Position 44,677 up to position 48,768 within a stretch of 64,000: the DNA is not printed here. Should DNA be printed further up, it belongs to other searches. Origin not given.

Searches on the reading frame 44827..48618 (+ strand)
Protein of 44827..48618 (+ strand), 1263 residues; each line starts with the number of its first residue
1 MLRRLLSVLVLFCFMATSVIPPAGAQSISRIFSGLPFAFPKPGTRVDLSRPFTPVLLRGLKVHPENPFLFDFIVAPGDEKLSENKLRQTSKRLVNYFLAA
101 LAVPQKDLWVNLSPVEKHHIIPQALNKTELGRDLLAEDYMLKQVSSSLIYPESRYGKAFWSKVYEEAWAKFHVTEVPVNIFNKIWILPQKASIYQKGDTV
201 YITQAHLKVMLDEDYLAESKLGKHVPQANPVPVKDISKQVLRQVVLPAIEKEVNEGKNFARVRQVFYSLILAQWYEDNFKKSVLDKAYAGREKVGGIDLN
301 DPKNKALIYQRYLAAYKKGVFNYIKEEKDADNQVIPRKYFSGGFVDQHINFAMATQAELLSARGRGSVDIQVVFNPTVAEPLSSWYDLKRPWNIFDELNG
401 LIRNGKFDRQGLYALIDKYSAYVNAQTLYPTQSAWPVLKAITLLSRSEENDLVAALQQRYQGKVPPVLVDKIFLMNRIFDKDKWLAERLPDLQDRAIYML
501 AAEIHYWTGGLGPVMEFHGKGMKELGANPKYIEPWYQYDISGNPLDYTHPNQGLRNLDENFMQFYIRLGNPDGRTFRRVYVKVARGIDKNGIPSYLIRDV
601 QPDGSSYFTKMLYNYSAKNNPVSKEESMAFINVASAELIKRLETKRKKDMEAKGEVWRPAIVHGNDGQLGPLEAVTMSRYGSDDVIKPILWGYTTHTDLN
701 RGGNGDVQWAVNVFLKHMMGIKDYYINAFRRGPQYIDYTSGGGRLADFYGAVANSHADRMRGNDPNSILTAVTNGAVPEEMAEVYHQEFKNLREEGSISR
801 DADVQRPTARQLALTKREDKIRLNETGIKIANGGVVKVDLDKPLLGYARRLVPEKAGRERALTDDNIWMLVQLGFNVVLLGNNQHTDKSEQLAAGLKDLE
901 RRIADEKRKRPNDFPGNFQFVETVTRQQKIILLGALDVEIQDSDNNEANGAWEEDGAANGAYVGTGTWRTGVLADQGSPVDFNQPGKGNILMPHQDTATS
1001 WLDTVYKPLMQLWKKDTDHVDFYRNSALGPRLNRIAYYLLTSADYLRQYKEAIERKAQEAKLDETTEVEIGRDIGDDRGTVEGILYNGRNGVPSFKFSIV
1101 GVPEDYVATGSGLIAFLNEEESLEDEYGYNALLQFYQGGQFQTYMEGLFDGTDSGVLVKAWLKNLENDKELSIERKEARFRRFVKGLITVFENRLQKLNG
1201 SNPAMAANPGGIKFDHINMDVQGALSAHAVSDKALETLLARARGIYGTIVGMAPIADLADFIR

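Call 74: search_protein_families(library=pfam, proteins=[window:44827-48618:+], max_evalue=0.001)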
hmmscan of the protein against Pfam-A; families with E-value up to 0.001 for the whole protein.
window:44827-48618:+ (1263 aa): 1 family
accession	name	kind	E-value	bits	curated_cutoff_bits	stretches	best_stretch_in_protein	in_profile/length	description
PF08323.17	Glyco_transf_5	-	2.2e-09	37.8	22.7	1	497-758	2-222/239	Starch synthase catalytic domain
